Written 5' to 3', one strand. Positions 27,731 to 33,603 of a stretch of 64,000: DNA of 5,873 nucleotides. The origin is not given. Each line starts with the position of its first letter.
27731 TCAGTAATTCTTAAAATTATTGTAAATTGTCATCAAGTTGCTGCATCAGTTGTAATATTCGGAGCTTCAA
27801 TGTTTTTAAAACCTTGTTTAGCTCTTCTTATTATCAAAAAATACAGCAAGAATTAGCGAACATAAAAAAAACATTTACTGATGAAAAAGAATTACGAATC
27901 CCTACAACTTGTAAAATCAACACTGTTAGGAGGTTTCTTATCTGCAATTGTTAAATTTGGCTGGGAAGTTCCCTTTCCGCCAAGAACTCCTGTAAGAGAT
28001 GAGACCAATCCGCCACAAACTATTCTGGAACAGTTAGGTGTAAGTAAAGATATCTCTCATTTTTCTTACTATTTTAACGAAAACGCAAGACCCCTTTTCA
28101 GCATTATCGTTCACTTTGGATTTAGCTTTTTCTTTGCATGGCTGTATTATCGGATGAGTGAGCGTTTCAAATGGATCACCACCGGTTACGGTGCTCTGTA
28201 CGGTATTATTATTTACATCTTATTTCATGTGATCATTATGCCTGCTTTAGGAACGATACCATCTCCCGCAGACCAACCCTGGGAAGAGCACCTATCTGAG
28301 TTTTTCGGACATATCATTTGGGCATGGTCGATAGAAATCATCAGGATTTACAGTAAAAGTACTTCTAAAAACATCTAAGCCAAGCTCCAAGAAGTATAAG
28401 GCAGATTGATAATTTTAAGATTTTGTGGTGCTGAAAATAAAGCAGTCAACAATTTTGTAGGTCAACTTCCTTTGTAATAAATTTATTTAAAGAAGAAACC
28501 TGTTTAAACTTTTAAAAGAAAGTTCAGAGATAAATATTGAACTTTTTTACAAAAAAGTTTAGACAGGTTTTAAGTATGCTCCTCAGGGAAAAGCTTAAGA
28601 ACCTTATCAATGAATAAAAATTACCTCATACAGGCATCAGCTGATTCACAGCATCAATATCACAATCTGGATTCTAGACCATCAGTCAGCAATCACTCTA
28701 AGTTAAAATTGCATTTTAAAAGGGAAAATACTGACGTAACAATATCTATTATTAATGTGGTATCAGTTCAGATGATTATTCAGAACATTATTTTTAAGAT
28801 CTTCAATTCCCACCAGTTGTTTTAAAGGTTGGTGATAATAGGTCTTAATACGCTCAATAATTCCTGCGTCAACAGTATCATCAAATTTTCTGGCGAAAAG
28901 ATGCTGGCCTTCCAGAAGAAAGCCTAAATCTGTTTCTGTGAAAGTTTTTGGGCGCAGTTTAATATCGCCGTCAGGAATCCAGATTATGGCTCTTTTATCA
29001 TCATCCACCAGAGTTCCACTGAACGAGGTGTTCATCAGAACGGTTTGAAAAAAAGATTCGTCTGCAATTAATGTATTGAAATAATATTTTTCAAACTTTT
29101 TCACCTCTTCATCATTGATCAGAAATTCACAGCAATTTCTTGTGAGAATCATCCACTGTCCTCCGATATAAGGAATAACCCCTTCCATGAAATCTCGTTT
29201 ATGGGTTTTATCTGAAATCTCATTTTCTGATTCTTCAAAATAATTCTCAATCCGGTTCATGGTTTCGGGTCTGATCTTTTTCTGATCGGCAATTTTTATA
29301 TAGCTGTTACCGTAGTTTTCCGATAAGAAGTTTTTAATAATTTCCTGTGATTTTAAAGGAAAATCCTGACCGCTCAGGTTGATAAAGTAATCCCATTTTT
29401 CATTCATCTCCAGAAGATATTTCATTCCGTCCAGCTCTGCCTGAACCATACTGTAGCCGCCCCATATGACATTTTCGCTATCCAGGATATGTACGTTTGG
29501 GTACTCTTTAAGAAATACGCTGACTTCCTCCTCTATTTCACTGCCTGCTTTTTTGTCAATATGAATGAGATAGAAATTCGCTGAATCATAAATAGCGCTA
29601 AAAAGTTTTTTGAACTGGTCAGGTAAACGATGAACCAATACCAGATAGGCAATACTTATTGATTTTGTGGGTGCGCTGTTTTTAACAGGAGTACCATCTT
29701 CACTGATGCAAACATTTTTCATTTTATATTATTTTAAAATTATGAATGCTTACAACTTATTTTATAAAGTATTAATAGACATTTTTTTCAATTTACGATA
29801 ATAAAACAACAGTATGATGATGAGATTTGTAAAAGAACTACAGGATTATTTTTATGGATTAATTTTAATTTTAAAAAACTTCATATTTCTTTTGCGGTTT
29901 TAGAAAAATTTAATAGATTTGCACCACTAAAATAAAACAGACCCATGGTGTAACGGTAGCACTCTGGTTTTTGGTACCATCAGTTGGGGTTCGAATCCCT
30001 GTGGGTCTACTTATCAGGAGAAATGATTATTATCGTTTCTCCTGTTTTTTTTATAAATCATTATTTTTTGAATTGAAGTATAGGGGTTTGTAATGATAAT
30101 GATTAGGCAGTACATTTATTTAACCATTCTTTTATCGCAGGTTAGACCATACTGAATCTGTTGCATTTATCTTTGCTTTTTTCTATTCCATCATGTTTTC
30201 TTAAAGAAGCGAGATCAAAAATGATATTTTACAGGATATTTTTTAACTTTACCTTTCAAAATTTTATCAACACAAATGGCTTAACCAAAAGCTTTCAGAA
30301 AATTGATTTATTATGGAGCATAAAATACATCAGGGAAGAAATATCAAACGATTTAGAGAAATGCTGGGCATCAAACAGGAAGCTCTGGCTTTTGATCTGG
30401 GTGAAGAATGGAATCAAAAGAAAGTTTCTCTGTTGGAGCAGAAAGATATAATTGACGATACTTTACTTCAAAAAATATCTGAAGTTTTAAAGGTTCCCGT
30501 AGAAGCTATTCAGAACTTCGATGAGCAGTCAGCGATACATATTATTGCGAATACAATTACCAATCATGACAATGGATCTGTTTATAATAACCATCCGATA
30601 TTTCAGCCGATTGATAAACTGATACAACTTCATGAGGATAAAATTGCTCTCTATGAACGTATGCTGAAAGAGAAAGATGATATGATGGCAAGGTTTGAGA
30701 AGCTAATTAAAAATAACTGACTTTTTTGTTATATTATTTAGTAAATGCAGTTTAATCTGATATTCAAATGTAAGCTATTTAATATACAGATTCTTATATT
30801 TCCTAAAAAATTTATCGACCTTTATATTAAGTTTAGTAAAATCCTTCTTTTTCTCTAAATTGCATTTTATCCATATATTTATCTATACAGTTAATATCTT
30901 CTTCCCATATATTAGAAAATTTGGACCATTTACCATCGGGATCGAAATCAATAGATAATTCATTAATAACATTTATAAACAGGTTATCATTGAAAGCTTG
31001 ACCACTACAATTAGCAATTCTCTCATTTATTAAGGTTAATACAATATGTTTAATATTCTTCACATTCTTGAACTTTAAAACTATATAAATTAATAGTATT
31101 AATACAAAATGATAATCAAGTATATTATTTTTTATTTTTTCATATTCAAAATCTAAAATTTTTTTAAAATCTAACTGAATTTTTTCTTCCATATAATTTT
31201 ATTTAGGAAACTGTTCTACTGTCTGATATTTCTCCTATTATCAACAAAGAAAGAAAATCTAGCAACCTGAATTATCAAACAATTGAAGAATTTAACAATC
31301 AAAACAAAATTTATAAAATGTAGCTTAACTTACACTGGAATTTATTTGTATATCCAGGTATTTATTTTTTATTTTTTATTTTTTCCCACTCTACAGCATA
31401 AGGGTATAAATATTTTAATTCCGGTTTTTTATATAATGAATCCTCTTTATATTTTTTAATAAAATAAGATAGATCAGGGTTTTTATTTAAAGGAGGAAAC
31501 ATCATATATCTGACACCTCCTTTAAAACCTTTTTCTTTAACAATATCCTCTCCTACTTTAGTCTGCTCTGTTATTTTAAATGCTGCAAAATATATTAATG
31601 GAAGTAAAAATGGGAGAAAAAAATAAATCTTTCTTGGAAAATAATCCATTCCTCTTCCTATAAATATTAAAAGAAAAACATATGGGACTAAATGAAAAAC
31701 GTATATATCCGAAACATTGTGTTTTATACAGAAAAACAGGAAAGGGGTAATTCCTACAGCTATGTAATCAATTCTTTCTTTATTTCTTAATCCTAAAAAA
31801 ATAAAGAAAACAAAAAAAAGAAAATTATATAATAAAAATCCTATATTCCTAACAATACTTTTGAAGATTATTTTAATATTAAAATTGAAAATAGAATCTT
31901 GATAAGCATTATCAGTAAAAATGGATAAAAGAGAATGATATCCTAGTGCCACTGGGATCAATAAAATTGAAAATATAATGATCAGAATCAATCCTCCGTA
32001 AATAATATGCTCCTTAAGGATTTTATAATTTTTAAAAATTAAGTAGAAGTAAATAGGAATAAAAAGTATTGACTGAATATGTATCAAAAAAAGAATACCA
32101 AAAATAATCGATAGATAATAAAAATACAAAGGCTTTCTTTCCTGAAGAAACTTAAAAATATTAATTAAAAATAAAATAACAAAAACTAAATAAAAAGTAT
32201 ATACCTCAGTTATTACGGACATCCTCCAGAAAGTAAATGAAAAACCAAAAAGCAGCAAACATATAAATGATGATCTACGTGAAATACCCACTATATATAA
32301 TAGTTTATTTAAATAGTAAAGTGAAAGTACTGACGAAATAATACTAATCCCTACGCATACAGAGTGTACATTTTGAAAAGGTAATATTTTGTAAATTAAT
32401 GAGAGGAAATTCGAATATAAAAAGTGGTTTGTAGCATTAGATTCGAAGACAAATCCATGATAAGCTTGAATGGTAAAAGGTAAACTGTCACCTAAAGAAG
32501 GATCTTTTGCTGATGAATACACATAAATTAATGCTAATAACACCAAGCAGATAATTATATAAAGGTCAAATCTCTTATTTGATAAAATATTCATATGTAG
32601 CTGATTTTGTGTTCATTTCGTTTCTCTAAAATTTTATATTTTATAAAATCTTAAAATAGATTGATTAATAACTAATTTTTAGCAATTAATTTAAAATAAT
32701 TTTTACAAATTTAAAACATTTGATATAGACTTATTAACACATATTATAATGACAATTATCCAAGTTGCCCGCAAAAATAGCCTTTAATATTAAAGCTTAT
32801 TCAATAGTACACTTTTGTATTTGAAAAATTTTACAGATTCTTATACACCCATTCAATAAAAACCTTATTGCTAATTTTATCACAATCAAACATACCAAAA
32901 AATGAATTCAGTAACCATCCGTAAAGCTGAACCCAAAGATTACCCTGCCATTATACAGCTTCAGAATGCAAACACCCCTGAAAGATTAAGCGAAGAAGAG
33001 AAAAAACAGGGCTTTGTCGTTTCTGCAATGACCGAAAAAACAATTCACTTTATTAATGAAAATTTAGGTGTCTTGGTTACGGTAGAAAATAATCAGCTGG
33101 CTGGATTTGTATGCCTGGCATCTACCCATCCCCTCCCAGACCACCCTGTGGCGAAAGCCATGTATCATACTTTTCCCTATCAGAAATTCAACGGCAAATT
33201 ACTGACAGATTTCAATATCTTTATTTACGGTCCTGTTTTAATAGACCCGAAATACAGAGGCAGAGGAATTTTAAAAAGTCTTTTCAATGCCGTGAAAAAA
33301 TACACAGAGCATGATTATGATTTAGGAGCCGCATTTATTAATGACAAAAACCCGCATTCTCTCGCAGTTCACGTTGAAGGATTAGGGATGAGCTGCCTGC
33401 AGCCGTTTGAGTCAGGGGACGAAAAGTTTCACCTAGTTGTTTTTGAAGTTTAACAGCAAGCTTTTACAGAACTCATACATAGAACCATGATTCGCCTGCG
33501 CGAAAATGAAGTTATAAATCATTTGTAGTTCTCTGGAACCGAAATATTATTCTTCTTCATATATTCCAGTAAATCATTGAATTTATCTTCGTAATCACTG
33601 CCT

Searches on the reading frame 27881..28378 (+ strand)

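Call 60: search_protein_families(library=pfam, proteins=[window:27881-28378:+], max_evalue=0.001)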
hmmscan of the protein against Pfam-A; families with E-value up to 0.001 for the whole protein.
window:27881-28378:+ (165 aa): 1 family
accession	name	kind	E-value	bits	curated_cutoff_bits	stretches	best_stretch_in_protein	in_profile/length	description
PF07274.17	DUF1440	-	1.4e-55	187.5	34.7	1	19-153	1-135/135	Protein of unknown function (DUF1440)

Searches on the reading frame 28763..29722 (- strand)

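Call 60: search_protein_families(library=pfam, proteins=[window:28763-29722:-], max_evalue=0.001)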
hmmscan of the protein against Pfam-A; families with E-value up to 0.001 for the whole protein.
window:28763-29722:- (319 aa): 1 family
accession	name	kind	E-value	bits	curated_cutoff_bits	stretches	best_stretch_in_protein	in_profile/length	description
PF02485.27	Branch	-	6.9e-44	150.7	23.4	1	24-262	1-237/250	Core-2/I-Branching enzyme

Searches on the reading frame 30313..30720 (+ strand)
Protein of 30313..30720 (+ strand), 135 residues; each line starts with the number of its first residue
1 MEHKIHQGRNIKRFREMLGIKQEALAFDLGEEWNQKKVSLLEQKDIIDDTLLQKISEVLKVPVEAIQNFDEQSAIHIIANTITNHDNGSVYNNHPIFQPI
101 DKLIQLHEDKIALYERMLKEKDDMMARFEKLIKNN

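Call 60: search_protein_families(library=pfam, proteins=[window:30313-30720:+], max_evalue=0.001)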
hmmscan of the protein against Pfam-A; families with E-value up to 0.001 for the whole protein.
window:30313-30720:+ (135 aa): 1 family
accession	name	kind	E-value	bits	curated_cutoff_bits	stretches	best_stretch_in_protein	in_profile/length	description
PF01381.28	HTH_3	-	4.7e-05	23.8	23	1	11-64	1-53/55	Helix-turn-helix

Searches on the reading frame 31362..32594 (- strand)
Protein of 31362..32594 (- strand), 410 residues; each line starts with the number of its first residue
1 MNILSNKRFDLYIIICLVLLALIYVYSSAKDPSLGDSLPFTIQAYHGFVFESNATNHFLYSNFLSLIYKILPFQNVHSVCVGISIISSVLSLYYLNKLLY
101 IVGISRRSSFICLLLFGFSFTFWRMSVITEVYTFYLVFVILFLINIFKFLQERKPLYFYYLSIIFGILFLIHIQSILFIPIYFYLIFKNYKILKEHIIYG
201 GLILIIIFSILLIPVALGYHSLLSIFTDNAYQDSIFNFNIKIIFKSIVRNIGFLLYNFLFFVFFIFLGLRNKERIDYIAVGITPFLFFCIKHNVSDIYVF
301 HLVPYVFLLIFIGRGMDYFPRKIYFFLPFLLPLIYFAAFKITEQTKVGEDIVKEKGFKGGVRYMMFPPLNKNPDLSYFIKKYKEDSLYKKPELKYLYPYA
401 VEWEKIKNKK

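Call 60: search_protein_families(library=pfam, proteins=[window:31362-32594:-], max_evalue=0.001)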
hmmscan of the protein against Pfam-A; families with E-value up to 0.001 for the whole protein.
window:31362-32594:- (410 aa): 2 families
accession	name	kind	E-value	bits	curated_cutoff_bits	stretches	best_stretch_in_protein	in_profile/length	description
PF13231.12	PMT_2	-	7.9e-07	29.9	26.1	1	63-210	9-156/160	Dolichyl-phosphate-mannose-protein mannosyltransferase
PF11028.14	TMEM260-like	-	8e-05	22.9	24.2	1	107-189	87-173/179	Protein O-mannosyl-transferase TMEM260-like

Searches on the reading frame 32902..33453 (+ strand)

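Call 60: search_protein_families(library=pfam, proteins=[window:32902-33453:+], max_evalue=0.001)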
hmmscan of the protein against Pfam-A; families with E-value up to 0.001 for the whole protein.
window:32902-33453:+ (183 aa): 2 families
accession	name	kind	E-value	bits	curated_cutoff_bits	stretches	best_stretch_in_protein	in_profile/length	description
PF00583.31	Acetyltransf_1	-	5.2e-06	27.2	20.7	1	46-162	27-115/116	Acetyltransferase (GNAT) family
PF13673.13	Acetyltransf_10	-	0.00019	21.9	23.6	0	113-147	58-93/128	Acetyltransferase (GNAT) domain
